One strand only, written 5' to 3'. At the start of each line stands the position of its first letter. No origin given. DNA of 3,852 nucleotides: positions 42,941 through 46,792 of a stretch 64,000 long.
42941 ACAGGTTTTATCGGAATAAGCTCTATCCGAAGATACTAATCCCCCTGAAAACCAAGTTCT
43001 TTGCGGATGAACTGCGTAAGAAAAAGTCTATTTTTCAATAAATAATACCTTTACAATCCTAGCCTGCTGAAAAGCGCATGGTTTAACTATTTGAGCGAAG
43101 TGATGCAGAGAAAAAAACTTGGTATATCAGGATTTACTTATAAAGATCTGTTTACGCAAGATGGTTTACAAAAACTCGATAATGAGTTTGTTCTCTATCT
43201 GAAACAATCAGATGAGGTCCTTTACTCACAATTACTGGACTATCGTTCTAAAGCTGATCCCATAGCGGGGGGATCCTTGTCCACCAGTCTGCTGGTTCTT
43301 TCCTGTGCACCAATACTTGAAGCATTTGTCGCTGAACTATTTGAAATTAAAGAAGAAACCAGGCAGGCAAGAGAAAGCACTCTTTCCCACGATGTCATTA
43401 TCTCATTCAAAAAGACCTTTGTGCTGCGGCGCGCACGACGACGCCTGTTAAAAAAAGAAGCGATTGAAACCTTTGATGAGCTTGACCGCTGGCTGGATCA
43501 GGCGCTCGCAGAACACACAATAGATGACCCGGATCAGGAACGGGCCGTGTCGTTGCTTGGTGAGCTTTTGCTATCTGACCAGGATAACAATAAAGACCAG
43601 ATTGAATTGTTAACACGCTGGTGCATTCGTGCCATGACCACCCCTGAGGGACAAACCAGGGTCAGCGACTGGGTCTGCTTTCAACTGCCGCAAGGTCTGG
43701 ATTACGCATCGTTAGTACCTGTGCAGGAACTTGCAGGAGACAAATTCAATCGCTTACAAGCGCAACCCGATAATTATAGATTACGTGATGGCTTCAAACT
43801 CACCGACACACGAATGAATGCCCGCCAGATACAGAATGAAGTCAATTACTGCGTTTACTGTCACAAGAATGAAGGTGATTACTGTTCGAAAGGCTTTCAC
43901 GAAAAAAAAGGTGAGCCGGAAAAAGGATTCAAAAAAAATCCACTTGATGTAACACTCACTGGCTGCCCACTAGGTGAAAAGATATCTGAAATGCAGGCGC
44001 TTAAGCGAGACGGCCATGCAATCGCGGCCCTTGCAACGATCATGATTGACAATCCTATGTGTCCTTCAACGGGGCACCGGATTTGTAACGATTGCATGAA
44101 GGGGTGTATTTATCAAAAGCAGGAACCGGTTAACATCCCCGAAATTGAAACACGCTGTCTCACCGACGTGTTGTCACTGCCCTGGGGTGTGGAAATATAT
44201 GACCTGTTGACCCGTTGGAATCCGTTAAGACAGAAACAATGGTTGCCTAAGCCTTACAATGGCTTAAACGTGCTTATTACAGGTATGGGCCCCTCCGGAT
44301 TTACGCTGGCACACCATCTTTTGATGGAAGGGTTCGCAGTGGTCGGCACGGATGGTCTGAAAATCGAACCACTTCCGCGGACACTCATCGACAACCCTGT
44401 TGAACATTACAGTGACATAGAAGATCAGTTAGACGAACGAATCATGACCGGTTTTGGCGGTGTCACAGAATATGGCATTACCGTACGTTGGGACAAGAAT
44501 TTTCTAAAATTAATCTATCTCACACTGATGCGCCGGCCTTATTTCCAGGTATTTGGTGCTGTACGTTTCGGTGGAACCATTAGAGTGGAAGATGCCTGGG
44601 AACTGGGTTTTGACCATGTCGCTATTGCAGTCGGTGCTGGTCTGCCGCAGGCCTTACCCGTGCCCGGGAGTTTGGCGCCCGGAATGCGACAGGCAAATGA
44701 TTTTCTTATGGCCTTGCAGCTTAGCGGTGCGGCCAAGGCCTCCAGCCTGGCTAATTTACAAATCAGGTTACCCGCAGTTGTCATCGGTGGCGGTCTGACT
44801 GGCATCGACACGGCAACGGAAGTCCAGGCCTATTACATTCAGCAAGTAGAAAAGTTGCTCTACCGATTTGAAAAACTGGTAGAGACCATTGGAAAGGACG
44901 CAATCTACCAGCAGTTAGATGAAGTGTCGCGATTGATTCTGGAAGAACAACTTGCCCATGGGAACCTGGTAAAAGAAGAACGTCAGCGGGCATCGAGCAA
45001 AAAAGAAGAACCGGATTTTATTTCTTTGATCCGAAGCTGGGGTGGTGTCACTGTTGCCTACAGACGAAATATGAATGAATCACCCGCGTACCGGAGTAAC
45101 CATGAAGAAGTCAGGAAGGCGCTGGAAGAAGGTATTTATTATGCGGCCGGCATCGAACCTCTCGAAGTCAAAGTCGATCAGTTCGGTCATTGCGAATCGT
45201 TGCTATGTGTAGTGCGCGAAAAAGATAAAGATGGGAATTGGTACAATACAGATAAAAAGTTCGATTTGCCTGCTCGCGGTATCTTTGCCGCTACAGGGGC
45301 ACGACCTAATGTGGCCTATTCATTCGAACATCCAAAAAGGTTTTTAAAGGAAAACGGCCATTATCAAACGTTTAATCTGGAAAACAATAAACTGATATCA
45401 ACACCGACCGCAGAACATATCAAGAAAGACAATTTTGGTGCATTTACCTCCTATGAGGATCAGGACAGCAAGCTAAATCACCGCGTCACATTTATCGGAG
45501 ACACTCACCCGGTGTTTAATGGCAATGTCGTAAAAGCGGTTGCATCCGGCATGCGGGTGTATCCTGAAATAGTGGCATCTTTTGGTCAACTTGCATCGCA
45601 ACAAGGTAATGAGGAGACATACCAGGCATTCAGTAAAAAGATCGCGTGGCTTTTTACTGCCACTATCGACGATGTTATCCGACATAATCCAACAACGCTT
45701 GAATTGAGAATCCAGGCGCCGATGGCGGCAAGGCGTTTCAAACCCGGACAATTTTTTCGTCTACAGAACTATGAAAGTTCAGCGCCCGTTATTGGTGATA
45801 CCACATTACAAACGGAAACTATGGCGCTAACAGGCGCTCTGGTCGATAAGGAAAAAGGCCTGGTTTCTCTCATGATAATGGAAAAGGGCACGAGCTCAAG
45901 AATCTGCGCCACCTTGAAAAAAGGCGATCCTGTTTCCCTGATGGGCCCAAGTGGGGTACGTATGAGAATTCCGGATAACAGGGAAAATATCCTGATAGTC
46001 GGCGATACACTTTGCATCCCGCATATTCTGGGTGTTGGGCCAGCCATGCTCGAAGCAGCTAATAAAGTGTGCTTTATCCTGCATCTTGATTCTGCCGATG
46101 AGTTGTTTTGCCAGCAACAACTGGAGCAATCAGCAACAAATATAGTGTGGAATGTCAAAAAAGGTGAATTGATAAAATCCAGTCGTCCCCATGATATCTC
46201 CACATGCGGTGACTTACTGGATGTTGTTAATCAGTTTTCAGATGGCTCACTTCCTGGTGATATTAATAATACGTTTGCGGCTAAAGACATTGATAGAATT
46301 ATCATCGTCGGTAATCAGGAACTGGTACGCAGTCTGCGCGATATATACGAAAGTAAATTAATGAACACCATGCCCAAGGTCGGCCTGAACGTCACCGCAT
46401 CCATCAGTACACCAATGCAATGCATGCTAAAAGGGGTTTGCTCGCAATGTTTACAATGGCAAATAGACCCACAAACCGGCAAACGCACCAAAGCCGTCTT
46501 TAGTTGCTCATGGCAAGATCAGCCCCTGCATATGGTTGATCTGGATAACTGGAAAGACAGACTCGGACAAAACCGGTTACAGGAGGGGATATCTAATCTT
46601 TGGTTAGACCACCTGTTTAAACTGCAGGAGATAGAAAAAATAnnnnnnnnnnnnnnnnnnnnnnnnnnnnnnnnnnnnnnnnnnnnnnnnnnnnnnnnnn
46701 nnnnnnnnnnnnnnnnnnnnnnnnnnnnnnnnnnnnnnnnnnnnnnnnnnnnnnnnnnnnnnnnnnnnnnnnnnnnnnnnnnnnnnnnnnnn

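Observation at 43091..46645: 1184-aa single-polypeptide fusion of GltD/NfnB-like and PyrK/FNR-like modules with an uncharacterised N-terminal domain of about 250 aa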

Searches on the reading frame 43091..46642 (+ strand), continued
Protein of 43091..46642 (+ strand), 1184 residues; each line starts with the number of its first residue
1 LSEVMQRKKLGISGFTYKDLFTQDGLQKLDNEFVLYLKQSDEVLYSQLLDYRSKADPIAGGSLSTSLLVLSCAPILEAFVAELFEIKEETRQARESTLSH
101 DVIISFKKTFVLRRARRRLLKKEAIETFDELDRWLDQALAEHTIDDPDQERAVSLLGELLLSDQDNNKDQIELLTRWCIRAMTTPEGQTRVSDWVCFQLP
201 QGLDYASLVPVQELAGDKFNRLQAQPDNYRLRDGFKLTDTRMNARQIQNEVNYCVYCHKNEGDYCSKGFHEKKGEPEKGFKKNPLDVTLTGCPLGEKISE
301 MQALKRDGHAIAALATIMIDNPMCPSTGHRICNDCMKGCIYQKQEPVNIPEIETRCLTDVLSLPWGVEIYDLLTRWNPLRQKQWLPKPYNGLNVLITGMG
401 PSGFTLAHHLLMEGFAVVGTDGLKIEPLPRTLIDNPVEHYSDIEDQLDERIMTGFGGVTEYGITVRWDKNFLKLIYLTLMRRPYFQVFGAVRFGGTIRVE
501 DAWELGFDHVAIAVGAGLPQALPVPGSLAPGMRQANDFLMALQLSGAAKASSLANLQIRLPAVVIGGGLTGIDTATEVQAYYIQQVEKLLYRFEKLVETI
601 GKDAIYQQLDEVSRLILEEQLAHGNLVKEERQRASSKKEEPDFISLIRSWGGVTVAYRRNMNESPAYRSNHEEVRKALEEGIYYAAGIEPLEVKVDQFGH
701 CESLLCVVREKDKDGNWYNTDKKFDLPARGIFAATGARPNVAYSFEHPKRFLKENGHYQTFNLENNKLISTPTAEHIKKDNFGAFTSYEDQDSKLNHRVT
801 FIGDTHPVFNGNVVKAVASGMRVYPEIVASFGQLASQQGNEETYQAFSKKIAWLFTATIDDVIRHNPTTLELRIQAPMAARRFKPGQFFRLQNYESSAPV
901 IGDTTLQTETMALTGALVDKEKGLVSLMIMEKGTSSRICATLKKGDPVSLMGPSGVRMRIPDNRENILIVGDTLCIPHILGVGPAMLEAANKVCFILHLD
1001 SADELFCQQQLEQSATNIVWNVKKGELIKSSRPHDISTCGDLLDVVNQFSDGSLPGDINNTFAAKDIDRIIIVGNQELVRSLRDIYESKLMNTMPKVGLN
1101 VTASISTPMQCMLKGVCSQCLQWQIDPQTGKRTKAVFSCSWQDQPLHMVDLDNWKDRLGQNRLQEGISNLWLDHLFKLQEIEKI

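Call 73: search_solved_structures(query=A1, max_evalue=0.001, show_alignments=3)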
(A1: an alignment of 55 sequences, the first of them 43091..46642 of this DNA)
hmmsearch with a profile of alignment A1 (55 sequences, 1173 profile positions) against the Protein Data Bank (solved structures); distinct sequences matched with E-value up to 0.001: 10.
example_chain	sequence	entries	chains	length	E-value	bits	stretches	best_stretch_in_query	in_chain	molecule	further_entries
5vj7_A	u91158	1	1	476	3e-17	64.5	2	646-734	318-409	Oxidoreductase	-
5jca_S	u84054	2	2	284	3.3e-17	64.4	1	848-1016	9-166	NADH-dependent Ferredoxin:NADP Oxidoreductase (NfnI) subunit beta | NADH-dependent Ferredoxin:NADP Oxidoreductase subunit beta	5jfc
5jca_L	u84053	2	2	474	8.6e-17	63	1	450-570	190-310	NADH-dependent Ferredoxin:NADP Oxidoreductase (NfnI) subunit alpha | NADH-dependent Ferredoxin:NADP Oxidoreductase subunit alpha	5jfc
4ylf_A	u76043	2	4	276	6.4e-12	46.9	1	848-1016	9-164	Dihydroorotate dehydrogenase B (NAD(+)), electron transfer subunit homolog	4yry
4ylf_B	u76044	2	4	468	3.7e-10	41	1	450-570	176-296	Dihydropyrimidine dehydrogenase subunit A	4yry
8oh5_C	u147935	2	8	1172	3e-08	34.7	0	646-733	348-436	Formate dehydrogenase-O, major subunit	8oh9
5vj7_B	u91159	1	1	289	5.1e-08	33.9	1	863-1007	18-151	Ferredoxin-NADP(+) reductase subunit alpha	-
9bov_A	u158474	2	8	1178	9.1e-08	33.1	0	647-754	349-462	Molybdopterin oxidoreductase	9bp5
7mfm_I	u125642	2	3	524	0.00059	20.5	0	285-412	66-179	Glutamate synthase (NADPH) small chain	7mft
2r6h_A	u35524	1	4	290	0.00098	19.8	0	922-1002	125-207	NADH:ubiquinone oxidoreductase, Na translocating, F subunit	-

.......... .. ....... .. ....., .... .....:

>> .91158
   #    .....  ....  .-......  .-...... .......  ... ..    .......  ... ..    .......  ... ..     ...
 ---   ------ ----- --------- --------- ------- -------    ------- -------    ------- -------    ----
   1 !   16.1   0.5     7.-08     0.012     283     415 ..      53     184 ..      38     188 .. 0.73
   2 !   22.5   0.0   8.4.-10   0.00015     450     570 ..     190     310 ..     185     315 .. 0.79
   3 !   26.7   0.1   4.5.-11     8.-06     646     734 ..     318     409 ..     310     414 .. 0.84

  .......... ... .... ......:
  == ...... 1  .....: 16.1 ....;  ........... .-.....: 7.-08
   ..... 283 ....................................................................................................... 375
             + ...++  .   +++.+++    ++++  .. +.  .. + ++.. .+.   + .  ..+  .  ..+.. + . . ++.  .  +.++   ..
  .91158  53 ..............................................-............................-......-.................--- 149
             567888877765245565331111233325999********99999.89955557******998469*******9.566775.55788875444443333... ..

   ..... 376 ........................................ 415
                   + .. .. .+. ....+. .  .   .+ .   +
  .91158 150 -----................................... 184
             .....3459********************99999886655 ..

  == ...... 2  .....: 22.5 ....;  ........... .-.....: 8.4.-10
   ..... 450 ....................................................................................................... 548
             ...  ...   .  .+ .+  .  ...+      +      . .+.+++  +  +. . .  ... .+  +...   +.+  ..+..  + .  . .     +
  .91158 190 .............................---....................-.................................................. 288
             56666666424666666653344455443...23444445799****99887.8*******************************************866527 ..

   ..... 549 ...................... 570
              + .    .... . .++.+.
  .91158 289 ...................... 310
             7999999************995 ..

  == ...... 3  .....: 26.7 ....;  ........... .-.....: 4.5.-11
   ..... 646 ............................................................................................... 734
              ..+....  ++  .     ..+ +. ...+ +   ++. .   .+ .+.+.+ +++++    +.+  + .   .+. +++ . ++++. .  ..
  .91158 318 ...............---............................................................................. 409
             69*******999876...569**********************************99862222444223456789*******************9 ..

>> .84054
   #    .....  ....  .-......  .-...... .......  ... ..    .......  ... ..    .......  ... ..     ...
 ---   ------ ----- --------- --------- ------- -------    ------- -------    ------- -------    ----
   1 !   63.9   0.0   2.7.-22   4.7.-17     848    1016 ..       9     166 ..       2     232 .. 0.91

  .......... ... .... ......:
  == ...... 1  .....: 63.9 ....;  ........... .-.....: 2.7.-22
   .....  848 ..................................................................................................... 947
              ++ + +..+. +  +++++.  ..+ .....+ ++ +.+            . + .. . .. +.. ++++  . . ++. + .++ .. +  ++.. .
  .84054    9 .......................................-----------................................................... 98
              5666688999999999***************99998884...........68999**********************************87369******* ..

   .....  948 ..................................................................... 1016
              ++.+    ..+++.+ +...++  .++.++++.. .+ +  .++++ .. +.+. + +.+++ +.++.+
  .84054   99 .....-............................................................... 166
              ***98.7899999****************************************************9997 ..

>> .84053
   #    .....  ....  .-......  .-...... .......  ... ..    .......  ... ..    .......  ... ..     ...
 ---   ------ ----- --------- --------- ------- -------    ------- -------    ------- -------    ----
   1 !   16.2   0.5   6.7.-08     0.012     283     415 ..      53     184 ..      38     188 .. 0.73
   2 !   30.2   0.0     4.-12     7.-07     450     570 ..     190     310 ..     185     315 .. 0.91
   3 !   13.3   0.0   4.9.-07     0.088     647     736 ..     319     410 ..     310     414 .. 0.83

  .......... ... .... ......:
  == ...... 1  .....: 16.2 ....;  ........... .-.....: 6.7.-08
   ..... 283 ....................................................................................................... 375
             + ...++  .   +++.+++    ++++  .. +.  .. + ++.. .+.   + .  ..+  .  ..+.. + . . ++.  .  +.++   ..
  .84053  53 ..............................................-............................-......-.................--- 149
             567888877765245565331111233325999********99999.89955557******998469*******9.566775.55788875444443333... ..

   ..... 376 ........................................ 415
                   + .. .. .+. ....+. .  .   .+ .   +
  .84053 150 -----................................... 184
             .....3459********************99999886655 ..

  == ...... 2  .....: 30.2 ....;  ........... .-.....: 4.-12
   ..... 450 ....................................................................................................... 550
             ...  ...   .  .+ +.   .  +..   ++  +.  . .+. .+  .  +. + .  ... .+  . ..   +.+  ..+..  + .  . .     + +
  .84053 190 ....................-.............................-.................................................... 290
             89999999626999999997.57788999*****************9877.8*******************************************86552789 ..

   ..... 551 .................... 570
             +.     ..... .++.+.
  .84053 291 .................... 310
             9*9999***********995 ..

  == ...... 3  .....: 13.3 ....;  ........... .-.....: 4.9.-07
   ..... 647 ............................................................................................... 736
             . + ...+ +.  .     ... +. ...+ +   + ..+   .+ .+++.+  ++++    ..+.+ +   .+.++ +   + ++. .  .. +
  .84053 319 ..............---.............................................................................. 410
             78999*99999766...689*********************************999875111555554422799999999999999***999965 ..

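Call 74: find_encoding_contigs(protein=P0004, flank=8000, max_places=1)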
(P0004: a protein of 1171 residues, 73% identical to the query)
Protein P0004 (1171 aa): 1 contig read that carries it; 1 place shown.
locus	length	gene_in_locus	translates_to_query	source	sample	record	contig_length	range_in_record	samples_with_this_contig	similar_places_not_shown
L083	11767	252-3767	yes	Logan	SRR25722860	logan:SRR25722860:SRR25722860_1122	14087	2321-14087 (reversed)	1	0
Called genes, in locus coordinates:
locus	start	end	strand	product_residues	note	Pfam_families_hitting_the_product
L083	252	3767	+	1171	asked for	PF27156:RP005_N, PF07992:Pyr_redox_2 (weak)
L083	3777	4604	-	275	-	PF02811:PHP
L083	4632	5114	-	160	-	PF04461:YajQ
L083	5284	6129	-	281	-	-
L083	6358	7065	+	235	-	PF13578:Methyltransf_24, PF05711:TylF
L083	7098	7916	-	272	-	PF05050:Methyltransf_21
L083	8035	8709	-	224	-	PF05050:Methyltransf_21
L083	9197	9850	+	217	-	PF09445:Methyltransf_15 (weak)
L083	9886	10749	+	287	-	PF01531:Glyco_transf_11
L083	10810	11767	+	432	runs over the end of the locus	PF04932:Wzy_C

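Call 75: find_encoding_contigs(protein=P0007, flank=8000, max_places=1)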
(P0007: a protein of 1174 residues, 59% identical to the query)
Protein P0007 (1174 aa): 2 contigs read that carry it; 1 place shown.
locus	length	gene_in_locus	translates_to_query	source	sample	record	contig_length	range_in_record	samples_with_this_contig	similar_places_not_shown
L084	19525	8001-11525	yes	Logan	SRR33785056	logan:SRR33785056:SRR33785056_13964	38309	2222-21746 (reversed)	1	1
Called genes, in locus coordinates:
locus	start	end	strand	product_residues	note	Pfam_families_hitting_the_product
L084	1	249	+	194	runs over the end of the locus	PF14358:DUF4405 (faint), PF01292:Ni_hydr_CYTB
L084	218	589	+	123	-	PF03413:PepSY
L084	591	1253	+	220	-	PF00072:Response_reg, PF00486:Trans_reg_C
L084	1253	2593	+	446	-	PF26769:HAMP_PhoQ, PF02518:HATPase_c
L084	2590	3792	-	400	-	PF03453:MoeA_N, PF00994:MoCF_biosynth, PF03454:MoeA_C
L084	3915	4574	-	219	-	PF00085:Thioredoxin (weak), PF13192:Thioredoxin_3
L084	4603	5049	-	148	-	PF01597:GCV_H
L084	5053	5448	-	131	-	-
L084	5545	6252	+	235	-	PF00027:cNMP_binding, PF13545:HTH_Crp_2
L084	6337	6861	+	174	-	PF00994:MoCF_biosynth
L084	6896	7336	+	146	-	PF01967:MoaC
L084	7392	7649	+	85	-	PF11127:YgaP-like_TM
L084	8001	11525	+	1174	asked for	PF27156:RP005_N, PF07992:Pyr_redox_2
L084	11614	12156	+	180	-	PF05433:Rick_17kDa_Anti (weak), PF13488:Gly-zipper_Omp (weak)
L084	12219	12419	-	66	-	PF11146:DUF2905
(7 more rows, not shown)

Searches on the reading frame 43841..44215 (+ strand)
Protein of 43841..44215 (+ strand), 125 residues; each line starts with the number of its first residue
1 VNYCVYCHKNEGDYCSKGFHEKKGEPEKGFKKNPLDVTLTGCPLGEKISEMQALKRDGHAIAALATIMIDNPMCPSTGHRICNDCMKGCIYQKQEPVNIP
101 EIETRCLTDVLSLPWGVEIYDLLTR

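Call 78: search_protein_families(library=pfam, proteins=[window:43841-44215:+], max_evalue=10)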
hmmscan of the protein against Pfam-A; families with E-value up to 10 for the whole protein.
window:43841-44215:+ (125 aa): 2 families
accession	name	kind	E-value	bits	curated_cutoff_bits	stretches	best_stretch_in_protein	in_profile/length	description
PF14691.11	Fer4_20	-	4.3e-05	23.7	25.8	1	39-104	33-102/113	Dihydroprymidine dehydrogenase domain II, 4Fe-4S cluster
PF25454.1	zf-C3HC4_IRF-2BP1_2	-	0.13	12.9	26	1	74-115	18-61/72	IRF-2BP1/2 C3HC4 zinc finger domain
